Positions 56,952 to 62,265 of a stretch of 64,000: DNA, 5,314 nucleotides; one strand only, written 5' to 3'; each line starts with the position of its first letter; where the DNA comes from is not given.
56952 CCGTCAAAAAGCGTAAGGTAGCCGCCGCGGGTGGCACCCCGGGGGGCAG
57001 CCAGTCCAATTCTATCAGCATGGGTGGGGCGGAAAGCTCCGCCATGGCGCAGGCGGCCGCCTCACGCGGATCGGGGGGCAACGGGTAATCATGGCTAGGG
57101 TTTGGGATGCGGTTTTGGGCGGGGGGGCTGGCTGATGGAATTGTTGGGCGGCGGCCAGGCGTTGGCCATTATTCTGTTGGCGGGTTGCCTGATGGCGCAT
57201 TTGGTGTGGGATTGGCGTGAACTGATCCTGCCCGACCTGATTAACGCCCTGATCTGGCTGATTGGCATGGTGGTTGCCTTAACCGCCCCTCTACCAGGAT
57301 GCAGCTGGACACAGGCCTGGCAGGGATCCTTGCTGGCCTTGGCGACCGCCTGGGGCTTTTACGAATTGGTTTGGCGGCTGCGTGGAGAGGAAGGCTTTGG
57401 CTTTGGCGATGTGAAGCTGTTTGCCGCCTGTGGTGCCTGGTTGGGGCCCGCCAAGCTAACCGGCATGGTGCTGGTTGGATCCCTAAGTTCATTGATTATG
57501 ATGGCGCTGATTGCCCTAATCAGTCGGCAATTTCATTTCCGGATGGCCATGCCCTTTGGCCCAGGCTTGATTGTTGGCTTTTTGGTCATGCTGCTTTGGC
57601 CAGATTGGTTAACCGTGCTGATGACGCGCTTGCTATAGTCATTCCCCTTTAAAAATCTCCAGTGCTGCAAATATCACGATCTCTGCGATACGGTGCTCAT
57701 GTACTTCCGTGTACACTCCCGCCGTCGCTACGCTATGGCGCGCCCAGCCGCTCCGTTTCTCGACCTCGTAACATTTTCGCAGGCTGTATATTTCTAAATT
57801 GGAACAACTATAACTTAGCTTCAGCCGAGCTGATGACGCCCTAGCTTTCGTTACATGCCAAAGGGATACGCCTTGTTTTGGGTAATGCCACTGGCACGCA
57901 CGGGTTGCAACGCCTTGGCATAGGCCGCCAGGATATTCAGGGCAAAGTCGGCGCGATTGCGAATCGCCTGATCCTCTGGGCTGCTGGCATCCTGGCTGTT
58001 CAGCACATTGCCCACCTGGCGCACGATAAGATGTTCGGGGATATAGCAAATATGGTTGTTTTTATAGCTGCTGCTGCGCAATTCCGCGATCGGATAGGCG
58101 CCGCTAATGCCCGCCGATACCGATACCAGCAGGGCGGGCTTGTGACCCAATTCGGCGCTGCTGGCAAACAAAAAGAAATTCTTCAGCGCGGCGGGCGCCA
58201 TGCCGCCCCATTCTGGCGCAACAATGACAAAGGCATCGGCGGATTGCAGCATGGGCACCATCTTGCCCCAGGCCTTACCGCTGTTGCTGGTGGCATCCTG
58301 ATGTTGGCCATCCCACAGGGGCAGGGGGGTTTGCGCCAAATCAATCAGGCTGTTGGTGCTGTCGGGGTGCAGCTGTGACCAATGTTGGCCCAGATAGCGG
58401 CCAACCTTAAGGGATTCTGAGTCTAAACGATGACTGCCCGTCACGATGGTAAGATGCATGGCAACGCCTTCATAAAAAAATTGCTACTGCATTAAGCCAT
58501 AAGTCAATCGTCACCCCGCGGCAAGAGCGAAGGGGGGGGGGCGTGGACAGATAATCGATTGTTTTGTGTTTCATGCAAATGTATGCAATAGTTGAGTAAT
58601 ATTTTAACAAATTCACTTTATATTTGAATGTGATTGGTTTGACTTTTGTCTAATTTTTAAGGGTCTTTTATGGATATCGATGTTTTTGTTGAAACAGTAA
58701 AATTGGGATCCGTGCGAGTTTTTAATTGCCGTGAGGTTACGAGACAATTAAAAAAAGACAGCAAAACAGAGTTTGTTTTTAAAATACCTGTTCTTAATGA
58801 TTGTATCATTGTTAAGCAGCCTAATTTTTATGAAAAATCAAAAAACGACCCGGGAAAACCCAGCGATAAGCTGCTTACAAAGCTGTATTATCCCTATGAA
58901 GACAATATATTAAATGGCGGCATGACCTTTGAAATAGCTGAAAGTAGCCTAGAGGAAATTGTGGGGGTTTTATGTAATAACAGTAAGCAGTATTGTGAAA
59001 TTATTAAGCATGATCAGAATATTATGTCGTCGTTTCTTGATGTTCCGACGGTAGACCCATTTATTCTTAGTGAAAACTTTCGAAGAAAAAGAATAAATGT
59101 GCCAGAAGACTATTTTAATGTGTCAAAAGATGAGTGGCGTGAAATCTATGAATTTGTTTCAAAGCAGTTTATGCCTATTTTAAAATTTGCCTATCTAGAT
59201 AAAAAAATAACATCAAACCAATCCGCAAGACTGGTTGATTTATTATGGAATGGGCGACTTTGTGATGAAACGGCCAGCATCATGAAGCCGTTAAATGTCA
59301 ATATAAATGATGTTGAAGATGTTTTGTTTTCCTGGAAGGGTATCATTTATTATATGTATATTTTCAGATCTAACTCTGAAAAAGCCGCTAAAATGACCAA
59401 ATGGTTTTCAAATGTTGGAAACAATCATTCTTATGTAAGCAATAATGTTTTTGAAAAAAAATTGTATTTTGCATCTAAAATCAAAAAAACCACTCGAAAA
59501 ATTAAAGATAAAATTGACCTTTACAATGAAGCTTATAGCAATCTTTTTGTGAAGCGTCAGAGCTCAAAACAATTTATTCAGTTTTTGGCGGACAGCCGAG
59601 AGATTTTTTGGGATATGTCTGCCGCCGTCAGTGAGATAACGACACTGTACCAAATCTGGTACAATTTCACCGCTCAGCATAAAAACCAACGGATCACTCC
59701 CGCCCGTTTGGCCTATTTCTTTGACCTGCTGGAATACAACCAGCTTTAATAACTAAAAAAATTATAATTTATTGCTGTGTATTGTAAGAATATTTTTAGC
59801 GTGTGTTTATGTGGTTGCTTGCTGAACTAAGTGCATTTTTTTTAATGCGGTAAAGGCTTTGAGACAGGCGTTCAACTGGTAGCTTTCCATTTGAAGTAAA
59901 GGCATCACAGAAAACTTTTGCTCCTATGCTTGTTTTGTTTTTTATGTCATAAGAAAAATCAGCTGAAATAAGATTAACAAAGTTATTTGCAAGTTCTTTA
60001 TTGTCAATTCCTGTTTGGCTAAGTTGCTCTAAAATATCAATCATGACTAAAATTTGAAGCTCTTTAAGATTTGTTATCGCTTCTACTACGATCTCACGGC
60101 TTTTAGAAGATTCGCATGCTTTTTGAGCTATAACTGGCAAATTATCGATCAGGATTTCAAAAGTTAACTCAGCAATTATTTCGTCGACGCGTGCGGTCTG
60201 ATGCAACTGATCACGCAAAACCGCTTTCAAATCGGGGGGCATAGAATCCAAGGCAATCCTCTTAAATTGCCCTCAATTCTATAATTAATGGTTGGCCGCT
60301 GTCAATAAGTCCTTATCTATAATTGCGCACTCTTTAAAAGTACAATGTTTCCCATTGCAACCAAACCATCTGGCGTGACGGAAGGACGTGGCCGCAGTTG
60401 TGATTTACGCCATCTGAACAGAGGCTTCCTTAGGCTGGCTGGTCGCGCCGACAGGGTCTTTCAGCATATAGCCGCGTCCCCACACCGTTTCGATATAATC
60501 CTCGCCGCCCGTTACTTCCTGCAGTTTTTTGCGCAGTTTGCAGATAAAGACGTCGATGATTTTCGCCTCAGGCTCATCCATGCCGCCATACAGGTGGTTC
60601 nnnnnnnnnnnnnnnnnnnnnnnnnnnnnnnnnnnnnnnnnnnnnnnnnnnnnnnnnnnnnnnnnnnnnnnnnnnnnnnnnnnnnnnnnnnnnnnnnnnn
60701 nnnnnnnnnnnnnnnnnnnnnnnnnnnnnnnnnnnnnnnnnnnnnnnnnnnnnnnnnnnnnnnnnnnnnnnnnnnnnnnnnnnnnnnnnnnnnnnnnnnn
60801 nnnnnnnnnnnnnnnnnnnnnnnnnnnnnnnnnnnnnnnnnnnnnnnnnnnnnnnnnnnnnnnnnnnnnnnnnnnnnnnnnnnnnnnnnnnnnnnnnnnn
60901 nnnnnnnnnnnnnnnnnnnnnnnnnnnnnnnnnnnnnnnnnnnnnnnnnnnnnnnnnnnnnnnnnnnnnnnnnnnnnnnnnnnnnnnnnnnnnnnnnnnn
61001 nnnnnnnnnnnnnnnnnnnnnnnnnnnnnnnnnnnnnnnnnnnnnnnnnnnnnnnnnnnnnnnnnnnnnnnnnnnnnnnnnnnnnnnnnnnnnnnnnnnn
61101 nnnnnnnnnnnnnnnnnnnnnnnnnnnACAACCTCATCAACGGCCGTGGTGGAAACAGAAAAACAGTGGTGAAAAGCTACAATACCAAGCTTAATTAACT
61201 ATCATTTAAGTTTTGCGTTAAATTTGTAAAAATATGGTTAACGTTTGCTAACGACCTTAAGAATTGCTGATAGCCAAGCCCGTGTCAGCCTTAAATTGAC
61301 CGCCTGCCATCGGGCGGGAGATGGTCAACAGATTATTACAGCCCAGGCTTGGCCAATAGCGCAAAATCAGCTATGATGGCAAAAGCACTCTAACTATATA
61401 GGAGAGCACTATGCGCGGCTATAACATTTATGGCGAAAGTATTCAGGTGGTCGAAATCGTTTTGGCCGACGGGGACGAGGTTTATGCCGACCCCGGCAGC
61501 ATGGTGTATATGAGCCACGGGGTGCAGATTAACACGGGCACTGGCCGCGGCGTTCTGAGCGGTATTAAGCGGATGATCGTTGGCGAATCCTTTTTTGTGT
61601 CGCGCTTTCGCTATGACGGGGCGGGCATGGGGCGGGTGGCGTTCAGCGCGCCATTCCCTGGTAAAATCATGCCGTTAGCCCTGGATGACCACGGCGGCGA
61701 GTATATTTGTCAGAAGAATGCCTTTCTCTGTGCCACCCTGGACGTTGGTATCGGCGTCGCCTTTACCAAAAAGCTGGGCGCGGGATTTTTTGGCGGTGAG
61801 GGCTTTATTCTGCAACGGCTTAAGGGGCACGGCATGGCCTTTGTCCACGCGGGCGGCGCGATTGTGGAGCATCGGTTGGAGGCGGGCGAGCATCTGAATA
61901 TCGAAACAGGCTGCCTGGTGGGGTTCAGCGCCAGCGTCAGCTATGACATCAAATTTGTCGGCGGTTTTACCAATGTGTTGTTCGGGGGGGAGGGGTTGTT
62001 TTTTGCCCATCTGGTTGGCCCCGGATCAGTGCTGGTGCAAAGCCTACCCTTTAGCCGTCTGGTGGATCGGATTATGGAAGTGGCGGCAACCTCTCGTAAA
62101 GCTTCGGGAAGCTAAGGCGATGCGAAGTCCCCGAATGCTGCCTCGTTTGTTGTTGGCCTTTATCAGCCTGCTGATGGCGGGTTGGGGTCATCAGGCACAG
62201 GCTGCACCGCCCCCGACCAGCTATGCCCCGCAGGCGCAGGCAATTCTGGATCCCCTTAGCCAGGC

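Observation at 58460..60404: AT-rich island with two convergent orphan genes wedged between an FMN-reductase gene and ctrA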

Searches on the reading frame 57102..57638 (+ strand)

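Call 4: search_protein_families(library=pfam, proteins=[window:57102-57638:+], max_evalue=1)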
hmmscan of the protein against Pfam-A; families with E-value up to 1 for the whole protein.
window:57102-57638:+ (178 aa): 1 family
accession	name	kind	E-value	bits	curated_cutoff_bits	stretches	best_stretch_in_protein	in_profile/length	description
PF01478.23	Peptidase_A24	-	1.6e-13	51.4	26.5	1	24-133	1-102/104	Type IV leader peptidase family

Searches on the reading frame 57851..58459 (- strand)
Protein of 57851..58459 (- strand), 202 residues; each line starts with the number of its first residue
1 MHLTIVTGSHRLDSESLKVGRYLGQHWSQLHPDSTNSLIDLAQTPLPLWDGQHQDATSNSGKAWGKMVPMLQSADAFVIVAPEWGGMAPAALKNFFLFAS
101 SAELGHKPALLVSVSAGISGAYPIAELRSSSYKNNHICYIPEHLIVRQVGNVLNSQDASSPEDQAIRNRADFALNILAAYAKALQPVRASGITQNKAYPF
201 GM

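Call 4: search_protein_families(library=pfam, proteins=[window:57851-58459:-], max_evalue=1)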
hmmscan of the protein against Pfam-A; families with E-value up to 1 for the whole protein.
window:57851-58459:- (202 aa): 3 families
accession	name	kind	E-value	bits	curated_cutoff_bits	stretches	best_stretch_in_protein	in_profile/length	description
PF03358.20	FMN_red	-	8.4e-21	74.6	24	1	1-146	1-147/152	NADPH-dependent FMN reductase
PF02525.22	Flavodoxin_2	-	3.6e-08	33.8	27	1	1-96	1-100/198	Flavodoxin-like fold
PF18301.6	preATP-grasp_3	-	0.039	14.6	26.3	1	62-87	28-53/76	pre ATP-grasp 3 domain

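Call 6: search_protein_families(library=ncbifam, proteins=[window:57851-58459:-], max_evalue=1)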
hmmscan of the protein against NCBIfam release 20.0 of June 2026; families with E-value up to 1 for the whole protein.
window:57851-58459:- (202 aa): 1 family
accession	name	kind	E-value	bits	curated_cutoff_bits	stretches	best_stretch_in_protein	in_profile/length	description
TIGR03566.1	FMN_reduc_MsuE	equivalog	0.0012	18.7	212.5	1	6-113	5-108/174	FMN reductase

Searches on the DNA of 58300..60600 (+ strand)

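Call 107: search_rna_families(source=window, start=58300, end=60600, threshold=evalue, max_evalue=1)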
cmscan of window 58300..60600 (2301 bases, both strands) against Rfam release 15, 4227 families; matches with E-value up to 1: 1.
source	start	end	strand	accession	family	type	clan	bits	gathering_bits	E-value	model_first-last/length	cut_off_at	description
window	59329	59454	+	RF02986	FuFi-1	Gene; sRNA;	-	16.9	59.6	0.94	1-175/175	no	FuFi-1 RNA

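Call 109: search_dna_similar(query=window:58460-60404:+, collection=phages, mode=distant, max_evalue=0.001, max_rows=10)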
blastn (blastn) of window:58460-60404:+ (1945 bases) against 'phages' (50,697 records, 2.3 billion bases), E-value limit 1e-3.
No match.

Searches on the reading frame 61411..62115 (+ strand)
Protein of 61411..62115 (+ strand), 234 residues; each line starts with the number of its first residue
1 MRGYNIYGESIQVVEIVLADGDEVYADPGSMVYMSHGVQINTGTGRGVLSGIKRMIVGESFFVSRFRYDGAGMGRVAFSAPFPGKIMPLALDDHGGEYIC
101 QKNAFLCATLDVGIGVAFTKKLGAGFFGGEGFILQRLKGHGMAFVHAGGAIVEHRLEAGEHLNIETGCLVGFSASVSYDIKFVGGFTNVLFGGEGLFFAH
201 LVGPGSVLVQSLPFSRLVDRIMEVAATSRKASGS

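Call 4: search_protein_families(library=pfam, proteins=[window:61411-62115:+], max_evalue=1)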
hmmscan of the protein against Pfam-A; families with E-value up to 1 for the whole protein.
window:61411-62115:+ (234 aa): 1 family
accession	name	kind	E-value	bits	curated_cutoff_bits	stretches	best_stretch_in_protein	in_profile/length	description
PF01987.23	AIM24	-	7.7e-69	231.9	25.7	1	4-212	1-205/205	Mitochondrial biogenesis AIM24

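Call 39: find_related_loci(query=window:61411-62112:+, collection=genome_contigs, flank=8000)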
Query window:61411-62112:+ (234 aa) in genome_contigs; peptide patterns used: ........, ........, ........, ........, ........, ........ (x = any residue, [..] = any of these).
241 stretches matched a pattern; 150 encode a relative of the query (tblastn E <= 1e-3); the best 80 are kept; 80 distinct loci.
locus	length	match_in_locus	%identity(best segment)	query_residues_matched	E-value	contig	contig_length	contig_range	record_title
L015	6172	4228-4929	99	1-234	1e-153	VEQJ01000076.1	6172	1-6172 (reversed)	MAG: Alphaproteobacteria bacterium isolate ZLKRG11 NODE_15573_length_6172_cov_3.040033, whole genome shotgun sequence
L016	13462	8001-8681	62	4-230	2e-92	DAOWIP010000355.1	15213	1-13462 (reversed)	MAG TPA_asm: Sedimentisphaerales bacterium isolate CSMAG_2046 CSMAG_2046_k141_41677_length_15213_cov_14.0000, whole geno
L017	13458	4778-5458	61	4-230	6e-91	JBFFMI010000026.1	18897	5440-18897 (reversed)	MAG: Anaerolineales bacterium isolate Mix_mud18.2022.04.43 k141_1580405_length_18897_cov_12.0000, whole genome shotgun s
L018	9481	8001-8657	61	4-222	2e-89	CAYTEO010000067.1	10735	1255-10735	MAG TPA_asm: uncultured Fibrobacteraceae bacterium isolate binchicken_co172_210 genome assembly, contig: NODE_5537_lengt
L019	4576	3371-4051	59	4-230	8e-89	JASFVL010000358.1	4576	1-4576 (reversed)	MAG: Anaerolineales bacterium isolate D1105M20metaG_Bin_292 D1105M20metaG_FD_scaffold_8729_c1, whole genome shotgun sequ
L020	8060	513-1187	59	4-228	1e-88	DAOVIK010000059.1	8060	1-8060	MAG TPA_asm: Anaerolineae bacterium isolate CSMAG_1365 CSMAG_1365_k141_327637_length_8060_cov_8.0000, whole genome shotg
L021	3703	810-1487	59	4-229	8e-89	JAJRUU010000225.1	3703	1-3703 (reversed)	MAG: bacterium isolate Dive96_bin10.231 k141_2511398, whole genome shotgun sequence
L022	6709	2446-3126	59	4-230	2e-87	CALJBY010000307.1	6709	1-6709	MAG: uncultured bacterium isolate N4_Bin_METABAT__17_1_1 genome assembly, contig: c_000002558973, whole genome shotgun s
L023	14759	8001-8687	60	4-234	2e-87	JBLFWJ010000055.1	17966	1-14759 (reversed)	MAG: Bacteroidia bacterium isolate 3300053785_147 Ga0535658_0007447, whole genome shotgun sequence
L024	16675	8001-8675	57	4-228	4e-87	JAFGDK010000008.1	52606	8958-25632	MAG: Anaerolineales bacterium isolate Zod_Metabat.1173 k87_441637, whole genome shotgun sequence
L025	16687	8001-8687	57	4-234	1e-86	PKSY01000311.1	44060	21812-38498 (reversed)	MAG: Marinilabiliales bacterium isolate BM520 sc_446, whole genome shotgun sequence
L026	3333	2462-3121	60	4-223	2e-87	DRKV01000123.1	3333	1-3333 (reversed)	MAG TPA_asm: Chloroflexota bacterium isolate HyVt-449 HyVt-449_k145_1310939, whole genome shotgun sequence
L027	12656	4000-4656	60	4-222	4e-86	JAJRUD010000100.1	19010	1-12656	MAG: Chloroflexota bacterium isolate Dive96_bin10.148 k141_1918269, whole genome shotgun sequence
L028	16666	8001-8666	58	4-225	1e-85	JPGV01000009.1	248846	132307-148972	MAG: [Candidatus Thermochlorobacteriaceae] bacterium GBChlB GB_Chlorobi_Contig_133, whole genome shotgun sequence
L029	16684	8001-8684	57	4-234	1e-85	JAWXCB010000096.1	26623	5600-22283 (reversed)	MAG: Chitinophagales bacterium isolate MP9P1.11 k99_1997262, whole genome shotgun sequence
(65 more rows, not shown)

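Call 93: list_cluster_members(proteins=[window:61411-62112:+, L001:7238-7954:-, window:57854-58459:-, L005:8760-9461:+, L005:7802-8500:-])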
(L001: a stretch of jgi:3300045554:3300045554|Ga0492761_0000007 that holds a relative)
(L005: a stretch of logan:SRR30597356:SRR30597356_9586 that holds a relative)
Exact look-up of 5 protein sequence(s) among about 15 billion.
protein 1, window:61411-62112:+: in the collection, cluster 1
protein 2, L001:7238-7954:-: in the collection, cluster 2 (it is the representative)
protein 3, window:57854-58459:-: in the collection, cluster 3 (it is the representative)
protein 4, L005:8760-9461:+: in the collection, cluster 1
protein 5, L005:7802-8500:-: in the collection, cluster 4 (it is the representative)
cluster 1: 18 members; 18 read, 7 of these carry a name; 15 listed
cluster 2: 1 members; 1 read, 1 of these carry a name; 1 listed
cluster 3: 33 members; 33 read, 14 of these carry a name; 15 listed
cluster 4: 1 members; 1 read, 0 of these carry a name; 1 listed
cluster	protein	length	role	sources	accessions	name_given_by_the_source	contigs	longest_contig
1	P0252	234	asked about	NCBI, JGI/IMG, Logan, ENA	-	uncharacterized protein (TIGR00266 family)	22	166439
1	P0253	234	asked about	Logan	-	-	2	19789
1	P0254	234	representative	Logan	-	-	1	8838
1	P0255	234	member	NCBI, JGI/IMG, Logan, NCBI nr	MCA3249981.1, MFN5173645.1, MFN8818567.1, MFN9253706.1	MAG: TIGR00266 family protein [Holosporaceae bacterium] | uncharacterized protein (TIGR00266 family) | TIGR00266 family protein [Rhodospirillaceae bacterium]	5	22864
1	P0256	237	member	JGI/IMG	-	uncharacterized protein (TIGR00266 family)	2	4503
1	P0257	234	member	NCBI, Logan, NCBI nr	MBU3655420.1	MAG: TIGR00266 family protein [Alphaproteobacteria bacterium] | TIGR00266 family protein [Alphaproteobacteria bacterium]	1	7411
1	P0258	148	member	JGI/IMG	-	uncharacterized protein (AIM24 family)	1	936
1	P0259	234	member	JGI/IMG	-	uncharacterized protein (TIGR00266 family)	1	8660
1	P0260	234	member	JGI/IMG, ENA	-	uncharacterized protein (TIGR00266 family)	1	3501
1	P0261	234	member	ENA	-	-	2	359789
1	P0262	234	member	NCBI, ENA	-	-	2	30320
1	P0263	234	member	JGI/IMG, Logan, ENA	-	-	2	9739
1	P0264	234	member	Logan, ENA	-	-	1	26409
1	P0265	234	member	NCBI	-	-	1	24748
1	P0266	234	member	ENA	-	-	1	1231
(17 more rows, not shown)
